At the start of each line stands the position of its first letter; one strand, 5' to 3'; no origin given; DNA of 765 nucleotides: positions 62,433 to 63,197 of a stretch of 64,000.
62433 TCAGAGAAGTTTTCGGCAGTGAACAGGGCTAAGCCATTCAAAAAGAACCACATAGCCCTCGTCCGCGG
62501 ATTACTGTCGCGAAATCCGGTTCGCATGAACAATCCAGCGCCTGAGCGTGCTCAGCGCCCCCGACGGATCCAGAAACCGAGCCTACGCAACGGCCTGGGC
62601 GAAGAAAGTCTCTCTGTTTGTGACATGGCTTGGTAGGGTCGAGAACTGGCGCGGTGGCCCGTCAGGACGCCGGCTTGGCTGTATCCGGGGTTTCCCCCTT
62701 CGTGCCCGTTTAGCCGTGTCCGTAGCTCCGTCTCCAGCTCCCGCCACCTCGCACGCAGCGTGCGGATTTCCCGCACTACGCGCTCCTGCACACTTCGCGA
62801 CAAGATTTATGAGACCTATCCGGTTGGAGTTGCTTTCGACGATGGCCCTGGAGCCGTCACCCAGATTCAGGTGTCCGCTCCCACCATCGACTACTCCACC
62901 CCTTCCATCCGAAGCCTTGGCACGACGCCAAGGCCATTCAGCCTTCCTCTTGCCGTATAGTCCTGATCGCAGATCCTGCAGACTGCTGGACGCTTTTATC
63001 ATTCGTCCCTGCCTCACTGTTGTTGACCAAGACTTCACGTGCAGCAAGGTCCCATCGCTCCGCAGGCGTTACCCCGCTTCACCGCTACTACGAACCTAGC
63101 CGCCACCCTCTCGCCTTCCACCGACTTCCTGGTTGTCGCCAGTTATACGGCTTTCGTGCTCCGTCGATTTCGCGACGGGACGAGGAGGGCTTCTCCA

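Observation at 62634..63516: ORF-less group II intron remnant on the minus strand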

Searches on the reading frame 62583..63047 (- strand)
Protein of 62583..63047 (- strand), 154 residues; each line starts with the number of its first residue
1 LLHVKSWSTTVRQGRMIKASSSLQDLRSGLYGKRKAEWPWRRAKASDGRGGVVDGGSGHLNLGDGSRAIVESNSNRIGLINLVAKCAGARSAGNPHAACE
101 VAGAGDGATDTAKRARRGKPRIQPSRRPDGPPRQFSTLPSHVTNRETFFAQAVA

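Call 8: find_homologous_proteins(query=window:62586-63047:-, max_evalue=0.01)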
Query seq(154 aa) (154 aa): 314 proteins with E <= 0.01 among 385 candidates; the best 120 are listed.
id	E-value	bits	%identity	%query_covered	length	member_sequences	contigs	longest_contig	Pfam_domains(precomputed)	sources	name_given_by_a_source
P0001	1.7e-76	273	87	90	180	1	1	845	-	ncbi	-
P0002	1.0e-72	261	88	89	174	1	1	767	-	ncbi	-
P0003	6.4e-67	242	82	90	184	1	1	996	-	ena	-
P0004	1.5e-65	238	85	84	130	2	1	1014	-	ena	-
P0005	1.4e-63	231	86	81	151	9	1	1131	-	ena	-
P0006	2.6e-63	230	83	84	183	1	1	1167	-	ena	-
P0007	8.2e-63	229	85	81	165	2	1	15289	-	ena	-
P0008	1.1e-62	228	85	81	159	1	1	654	-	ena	-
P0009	7.3e-62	226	83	83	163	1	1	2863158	-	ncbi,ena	-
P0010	9.6e-60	219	77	97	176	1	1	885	-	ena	-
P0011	3.8e-59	217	80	83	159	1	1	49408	-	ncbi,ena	-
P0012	1.8e-50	189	72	94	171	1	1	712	-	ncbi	-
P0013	2.9e-50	188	76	90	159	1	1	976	-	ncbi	-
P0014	3.3e-47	178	73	86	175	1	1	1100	-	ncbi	-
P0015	1.2e-46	176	75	84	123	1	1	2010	-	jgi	jgi:hypothetical protein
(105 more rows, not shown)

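Call 15: find_encoding_contigs(protein=P0009, flank=3000, max_places=4)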
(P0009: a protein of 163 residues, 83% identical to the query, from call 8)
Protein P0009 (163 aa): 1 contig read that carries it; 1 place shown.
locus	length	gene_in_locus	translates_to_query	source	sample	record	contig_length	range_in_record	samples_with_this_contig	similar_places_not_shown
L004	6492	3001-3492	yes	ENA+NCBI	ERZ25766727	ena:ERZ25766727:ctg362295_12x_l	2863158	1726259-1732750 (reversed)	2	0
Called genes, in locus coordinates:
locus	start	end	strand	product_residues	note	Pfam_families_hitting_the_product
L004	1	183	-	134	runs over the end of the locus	-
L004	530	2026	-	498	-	PF01553:Acyltransferase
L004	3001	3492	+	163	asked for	-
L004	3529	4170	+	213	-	PF00881:Nitroreductase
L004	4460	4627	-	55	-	-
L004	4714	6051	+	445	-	PF00512:HisKA (faint), PF02518:HATPase_c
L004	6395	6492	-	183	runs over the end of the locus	PF02627:CMD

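Call 16: find_encoding_contigs(protein=P0011, flank=3000, max_places=4)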
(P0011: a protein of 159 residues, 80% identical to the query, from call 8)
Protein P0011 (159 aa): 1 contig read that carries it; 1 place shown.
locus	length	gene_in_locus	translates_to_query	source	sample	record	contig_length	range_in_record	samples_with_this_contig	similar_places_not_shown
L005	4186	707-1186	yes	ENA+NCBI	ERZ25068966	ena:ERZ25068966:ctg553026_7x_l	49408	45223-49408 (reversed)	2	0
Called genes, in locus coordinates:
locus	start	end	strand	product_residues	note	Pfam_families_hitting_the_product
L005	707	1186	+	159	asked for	-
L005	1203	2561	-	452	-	PF07586:HXXSHH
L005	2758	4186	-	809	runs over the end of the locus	PF07635:PSCyt1 (weak), PF07626:PSD3, PF07637:PSD5, PF07631:PSD4, PF07627:PSCyt3, PF07624:PSD2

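Call 40: find_encoding_contigs(protein=window:62583-63047:-, flank=2000, max_places=5)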
Protein window:62583-63047:- (154 aa): no gene with exactly this product is on record in the collection.

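Call 56: search_protein_families(library=pfam, proteins=[window:62586-63047:-], max_evalue=0.01)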
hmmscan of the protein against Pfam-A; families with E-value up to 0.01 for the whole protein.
window:62586-63047:- (154 aa): 0 families
